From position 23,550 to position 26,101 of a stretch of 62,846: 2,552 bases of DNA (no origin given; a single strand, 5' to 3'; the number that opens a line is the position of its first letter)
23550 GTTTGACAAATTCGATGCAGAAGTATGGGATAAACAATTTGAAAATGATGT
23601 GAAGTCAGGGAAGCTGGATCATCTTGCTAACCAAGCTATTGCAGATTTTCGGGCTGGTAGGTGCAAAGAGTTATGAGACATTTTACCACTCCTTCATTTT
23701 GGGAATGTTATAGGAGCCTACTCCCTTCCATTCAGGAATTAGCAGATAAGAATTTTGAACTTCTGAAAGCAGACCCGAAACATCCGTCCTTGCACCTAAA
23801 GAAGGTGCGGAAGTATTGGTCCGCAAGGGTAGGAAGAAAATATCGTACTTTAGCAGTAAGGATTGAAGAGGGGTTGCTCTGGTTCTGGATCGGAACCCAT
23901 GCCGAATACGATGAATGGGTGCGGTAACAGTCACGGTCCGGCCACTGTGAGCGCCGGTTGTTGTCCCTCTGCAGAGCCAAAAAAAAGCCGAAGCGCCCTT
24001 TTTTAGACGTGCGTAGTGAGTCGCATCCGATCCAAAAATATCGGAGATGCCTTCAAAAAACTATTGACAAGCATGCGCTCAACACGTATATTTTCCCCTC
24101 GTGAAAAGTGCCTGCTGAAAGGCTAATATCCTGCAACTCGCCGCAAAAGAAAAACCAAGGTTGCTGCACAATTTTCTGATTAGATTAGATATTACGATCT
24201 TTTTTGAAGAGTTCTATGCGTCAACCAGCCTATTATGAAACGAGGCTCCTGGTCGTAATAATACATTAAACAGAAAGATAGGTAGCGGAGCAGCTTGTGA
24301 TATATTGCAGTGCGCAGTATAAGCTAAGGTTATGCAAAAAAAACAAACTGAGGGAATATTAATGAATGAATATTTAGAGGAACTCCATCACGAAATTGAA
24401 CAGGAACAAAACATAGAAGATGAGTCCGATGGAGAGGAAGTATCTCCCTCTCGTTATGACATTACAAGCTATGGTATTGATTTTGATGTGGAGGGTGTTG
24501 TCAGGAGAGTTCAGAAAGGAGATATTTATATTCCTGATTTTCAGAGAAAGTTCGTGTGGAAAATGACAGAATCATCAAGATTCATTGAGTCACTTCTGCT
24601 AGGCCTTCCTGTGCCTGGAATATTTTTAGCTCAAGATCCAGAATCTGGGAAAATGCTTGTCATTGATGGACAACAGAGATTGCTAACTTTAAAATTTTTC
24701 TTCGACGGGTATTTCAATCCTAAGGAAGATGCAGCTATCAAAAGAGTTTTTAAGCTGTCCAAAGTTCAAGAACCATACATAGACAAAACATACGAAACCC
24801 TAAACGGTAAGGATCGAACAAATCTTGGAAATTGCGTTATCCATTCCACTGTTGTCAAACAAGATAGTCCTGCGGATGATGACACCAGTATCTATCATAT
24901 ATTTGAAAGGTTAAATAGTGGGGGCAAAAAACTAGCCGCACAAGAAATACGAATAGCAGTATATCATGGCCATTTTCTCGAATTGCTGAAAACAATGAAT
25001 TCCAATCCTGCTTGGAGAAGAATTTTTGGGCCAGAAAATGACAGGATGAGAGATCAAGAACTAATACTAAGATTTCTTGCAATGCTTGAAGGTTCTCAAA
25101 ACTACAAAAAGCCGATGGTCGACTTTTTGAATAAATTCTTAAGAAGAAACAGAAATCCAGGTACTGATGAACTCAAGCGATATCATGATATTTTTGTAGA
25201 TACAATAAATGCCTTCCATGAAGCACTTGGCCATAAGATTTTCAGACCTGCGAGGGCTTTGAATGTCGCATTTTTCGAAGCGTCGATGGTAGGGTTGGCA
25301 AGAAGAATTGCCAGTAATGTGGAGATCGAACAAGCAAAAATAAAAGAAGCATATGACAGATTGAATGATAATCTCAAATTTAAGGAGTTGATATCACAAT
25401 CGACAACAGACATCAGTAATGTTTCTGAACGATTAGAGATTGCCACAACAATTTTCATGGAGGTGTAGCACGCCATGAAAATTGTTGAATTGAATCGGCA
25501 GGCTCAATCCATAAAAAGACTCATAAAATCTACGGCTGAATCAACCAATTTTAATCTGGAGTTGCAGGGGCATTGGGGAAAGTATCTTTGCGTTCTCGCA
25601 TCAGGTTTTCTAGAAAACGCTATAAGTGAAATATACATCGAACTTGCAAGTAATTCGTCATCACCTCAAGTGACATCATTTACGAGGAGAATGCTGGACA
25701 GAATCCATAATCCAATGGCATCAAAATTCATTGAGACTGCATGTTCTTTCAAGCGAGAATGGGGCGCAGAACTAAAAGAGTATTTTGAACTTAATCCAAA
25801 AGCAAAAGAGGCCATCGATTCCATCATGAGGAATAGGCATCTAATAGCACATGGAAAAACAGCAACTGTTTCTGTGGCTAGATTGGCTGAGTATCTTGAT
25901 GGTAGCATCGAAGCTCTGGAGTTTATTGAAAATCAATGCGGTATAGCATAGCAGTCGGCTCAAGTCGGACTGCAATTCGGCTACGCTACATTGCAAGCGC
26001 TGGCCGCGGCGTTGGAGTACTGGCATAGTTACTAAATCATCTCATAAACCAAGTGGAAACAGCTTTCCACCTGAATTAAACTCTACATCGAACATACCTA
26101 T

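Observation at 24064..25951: DUF262 (ParB-like) protein plus HEPN RNase: candidate uncharacterised two-gene defence or abortive-infection system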

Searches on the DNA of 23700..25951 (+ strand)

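Call 21: search_dna_similar(query=L001:4894-6486:+, collection=ecoli_genomes, mode=distant, max_rows=10)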
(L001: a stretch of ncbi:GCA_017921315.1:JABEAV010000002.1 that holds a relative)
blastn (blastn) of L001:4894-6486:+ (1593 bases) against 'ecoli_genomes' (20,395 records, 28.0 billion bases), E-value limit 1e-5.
No match.

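Call 40: search_dna_similar(query=window:24362-25951:+, collection=ecoli_genomes, mode=distant, max_evalue=10, max_rows=20)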
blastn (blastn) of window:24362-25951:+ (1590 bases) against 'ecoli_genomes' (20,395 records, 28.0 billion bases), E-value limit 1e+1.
Records with a match: 79; places in all: 80; records where one place covers at least 80% of the query: 0.
Genomes with a match: 79 of 5426; with a place that covers at least 80% of the query: 0. Places per genome that has any: lowest 1, median 1, highest 2. On chromosomes: 75 places; on plasmids: 5.
Best place of each record, by identity: 90-95% 12; 60-80% 67.
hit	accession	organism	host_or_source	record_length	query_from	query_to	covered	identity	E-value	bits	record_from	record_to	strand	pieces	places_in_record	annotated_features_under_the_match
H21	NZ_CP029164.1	Escherichia coli strain 104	chicken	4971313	169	267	6%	71.7%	3e-3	54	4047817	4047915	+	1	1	DUF262 domain-containing protein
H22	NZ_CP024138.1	Escherichia coli strain 14EC020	clinical patient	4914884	169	267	6%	71.7%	3e-3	54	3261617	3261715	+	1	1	DUF262 domain-containing protein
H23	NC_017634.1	Escherichia coli O83:H1 str. NRG 857C strain NRG 857C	-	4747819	169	267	6%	71.7%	3e-3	54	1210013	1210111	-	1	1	DUF262 domain-containing protein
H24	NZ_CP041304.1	Escherichia coli strain MSHS 133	Homo sapiens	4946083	169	267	6%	71.7%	3e-3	54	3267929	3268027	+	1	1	DUF262 domain-containing protein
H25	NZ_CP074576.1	Escherichia coli strain CS18F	Chicken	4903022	169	267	6%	71.7%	3e-3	54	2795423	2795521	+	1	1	DUF262 domain-containing protein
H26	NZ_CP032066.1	Escherichia coli strain E166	Avian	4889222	169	267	6%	71.7%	3e-3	54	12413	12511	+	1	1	DUF262 domain-containing protein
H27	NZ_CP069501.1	Escherichia coli strain FDAARGOS_1268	Homo sapiens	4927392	169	267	6%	71.7%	3e-3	54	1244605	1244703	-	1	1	DUF262 domain-containing protein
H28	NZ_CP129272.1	Escherichia coli strain G12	Chicken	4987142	169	267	6%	71.7%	3e-3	54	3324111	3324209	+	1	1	DUF262 domain-containing protein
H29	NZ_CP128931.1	Escherichia coli strain TUM9757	missing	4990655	169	267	6%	71.7%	3e-3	54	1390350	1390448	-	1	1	DUF262 domain-containing protein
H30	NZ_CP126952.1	Escherichia coli O78:H4 strain APEC E12049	Gallus gallus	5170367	169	267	6%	71.7%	3e-3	54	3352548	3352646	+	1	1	DUF262 domain-containing protein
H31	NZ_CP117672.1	Escherichia coli strain KW21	water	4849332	169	267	6%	71.7%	3e-3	54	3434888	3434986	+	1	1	DUF262 domain-containing protein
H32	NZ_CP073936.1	Escherichia coli strain MB56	Poultry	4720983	169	267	6%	71.7%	3e-3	54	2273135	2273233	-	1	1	DUF262 domain-containing protein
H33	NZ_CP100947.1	Escherichia coli strain ET490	Hoplobatrachus rugulosus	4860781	169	267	6%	71.7%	3e-3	54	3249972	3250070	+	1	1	DUF262 domain-containing protein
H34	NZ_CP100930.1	Escherichia coli strain ET670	Hoplobatrachus rugulosus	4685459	169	267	6%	71.7%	3e-3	54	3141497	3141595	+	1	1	DUF262 domain-containing protein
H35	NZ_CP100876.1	Escherichia coli strain ET979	Hoplobatrachus rugulosus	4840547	169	267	6%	71.7%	3e-3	54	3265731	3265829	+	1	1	DUF262 domain-containing protein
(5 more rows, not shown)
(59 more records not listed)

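Call 41: get_annotated_region(hit=H23, flank=5000)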
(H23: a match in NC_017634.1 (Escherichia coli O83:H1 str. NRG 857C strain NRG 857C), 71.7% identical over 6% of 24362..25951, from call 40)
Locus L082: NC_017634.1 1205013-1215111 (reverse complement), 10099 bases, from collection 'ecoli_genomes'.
description: Escherichia coli O83:H1 str. NRG 857C, complete sequence
organism: Escherichia coli O83:H1 str. NRG 857C strain NRG 857C (NCBI taxid 685038)
replicon: chromosome; assembly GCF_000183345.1
host: -; source: -; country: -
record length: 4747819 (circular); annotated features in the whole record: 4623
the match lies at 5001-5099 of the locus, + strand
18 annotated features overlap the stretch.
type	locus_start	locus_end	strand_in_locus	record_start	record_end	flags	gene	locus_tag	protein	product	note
CDS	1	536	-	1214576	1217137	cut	-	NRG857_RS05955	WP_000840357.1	phage tail tape measure protein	-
CDS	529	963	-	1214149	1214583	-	-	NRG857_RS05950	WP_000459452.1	phage tail assembly protein T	-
CDS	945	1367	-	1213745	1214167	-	gpG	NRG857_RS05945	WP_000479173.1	phage tail assembly chaperone G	-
CDS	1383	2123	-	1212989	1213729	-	-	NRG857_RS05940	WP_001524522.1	phage tail protein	-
CDS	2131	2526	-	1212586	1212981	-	-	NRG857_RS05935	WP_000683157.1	phage minor tail U family protein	-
CDS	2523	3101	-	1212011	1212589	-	-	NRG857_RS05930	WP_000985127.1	phage tail protein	-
CDS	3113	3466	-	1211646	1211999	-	-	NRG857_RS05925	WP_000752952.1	head-tail joining protein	-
CDS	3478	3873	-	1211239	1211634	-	-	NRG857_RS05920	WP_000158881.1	DNA-packaging protein FI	-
CDS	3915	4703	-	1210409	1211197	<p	-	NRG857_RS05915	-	major capsid protein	incomplete; partial in the middle of a contig; missing N-terminus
CDS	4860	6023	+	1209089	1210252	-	-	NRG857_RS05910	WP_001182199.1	DUF262 domain-containing protein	-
CDS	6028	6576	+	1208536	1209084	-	-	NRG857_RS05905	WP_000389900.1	HEPN domain-containing protein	-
CDS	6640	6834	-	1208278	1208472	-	-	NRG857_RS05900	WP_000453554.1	hypothetical protein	-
CDS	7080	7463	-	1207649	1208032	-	-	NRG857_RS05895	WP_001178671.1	helix-turn-helix transcriptional regulator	-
CDS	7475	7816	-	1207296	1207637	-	-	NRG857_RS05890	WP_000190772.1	head decoration protein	-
CDS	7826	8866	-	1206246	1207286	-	-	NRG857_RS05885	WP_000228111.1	major capsid protein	-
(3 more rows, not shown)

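Call 56: search_rna_families(sources=[L016, L030, L044, L046, L053, L064, L008], threshold=gathering)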
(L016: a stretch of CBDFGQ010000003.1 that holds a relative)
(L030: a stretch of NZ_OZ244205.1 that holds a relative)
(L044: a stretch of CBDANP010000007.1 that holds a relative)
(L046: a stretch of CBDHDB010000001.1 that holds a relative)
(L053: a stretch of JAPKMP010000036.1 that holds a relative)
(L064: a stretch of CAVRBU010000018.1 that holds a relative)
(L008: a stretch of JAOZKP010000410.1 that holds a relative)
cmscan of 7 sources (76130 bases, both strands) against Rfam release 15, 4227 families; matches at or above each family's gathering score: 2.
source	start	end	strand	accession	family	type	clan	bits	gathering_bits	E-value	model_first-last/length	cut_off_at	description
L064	7069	7188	+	RF01999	group-II-D1D4-2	Intron;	CL00102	102.9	36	5.5e-20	1-118/118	no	Group II catalytic intron D1-D4-2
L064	8808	8883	+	RF00029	Intron_gpII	Intron;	-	61.9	40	1.1e-09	1-77/77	no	Group II catalytic intron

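Call 72: search_rna_families(source=window, start=23700, end=24400, threshold=evalue, max_evalue=1, show_alignments=1)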
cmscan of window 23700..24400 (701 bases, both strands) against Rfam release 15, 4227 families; matches with E-value up to 1: 2.
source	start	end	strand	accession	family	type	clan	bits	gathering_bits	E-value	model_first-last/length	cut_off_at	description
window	24120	24175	-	RF02751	ES036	Gene; sRNA;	-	20.5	37.6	0.24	1-43/43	no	ES036 (CssrF) sRNA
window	24143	24177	-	RF00489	ctRNA_p42d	Gene; antisense;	-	18.8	50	0.32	1-46/46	no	ctRNA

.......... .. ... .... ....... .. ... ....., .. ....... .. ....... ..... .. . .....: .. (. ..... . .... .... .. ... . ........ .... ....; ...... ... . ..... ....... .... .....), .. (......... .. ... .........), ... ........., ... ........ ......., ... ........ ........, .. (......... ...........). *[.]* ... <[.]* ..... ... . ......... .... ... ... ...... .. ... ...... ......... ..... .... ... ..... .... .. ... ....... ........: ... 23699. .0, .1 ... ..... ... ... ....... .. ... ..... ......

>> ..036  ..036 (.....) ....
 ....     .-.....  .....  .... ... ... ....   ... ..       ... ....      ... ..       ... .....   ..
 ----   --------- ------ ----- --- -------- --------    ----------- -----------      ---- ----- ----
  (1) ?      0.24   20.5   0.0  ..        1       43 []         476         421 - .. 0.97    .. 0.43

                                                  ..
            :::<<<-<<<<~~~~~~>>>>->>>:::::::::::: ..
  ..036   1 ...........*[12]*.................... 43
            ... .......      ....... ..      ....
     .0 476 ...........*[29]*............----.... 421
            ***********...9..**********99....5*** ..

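Call 75: search_dna_similar(query=L082:4860-6576:+, collection=ecoli_genomes, mode=distant, max_evalue=0.001, max_rows=30, rows=spread)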
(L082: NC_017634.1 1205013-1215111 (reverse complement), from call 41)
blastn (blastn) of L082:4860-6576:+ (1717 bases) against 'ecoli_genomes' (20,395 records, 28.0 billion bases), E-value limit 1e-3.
Records with a match: 43; places in all: 43; records where one place covers at least 80% of the query: 31.
Genomes with a match: 42 of 5426; with a place that covers at least 80% of the query: 31. Places per genome that has any: lowest 1, median 1, highest 2. On chromosomes: 31 places; on plasmids: 12.
Best place of each record, by identity: >=99% 31; 60-80% 12.
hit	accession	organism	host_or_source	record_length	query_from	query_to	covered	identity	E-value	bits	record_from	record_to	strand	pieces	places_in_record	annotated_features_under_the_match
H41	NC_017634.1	Escherichia coli O83:H1 str. NRG 857C strain NRG 857C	-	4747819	1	1717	100%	100.0%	0e+0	3097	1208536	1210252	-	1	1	DUF262 domain-containing protein | HEPN domain-containing protein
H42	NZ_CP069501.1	Escherichia coli strain FDAARGOS_1268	Homo sapiens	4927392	1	1717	100%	100.0%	0e+0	3097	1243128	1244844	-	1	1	DUF262 domain-containing protein | HEPN domain-containing protein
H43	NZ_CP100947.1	Escherichia coli strain ET490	Hoplobatrachus rugulosus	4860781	1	1717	100%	100.0%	0e+0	3097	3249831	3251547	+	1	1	DUF262 domain-containing protein | HEPN domain-containing protein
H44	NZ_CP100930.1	Escherichia coli strain ET670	Hoplobatrachus rugulosus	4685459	1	1717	100%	100.0%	0e+0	3097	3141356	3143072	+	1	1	DUF262 domain-containing protein | HEPN domain-containing protein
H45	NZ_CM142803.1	Escherichia coli strain GPEC709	chicken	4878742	1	1717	100%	100.0%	0e+0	3097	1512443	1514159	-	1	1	DUF262 domain-containing protein | HEPN domain-containing protein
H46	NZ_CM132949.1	Escherichia coli strain 361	Homo sapiens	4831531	1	1717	100%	100.0%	0e+0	3097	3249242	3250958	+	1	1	DUF262 domain-containing protein | HEPN domain-containing protein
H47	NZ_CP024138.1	Escherichia coli strain 14EC020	clinical patient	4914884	1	1717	100%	99.9%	0e+0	3093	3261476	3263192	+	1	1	DUF262 domain-containing protein | HEPN domain-containing protein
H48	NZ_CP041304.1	Escherichia coli strain MSHS 133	Homo sapiens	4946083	1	1717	100%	99.9%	0e+0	3093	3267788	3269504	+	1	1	DUF262 domain-containing protein | HEPN domain-containing protein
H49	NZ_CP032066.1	Escherichia coli strain E166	Avian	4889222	1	1717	100%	99.9%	0e+0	3093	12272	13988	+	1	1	DUF262 domain-containing protein | HEPN domain-containing protein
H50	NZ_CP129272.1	Escherichia coli strain G12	Chicken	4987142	1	1717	100%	99.9%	0e+0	3093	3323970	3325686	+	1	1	DUF262 domain-containing protein | HEPN domain-containing protein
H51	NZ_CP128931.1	Escherichia coli strain TUM9757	missing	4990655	1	1717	100%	99.9%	0e+0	3093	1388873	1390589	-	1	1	DUF262 domain-containing protein | HEPN domain-containing protein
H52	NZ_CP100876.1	Escherichia coli strain ET979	Hoplobatrachus rugulosus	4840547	1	1717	100%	99.9%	0e+0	3093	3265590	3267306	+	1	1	DUF262 domain-containing protein | HEPN domain-containing protein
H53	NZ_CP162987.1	Escherichia coli strain W284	Homo sapiens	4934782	1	1717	100%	99.9%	0e+0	3093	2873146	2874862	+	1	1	DUF262 domain-containing protein | HEPN domain-containing protein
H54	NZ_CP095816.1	Escherichia coli strain FY10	avian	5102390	1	1717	100%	99.9%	0e+0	3093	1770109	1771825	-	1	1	DUF262 domain-containing protein | HEPN domain-containing protein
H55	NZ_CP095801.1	Escherichia coli strain E166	avian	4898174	1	1717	100%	99.9%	0e+0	3093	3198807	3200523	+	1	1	DUF262 domain-containing protein | HEPN domain-containing protein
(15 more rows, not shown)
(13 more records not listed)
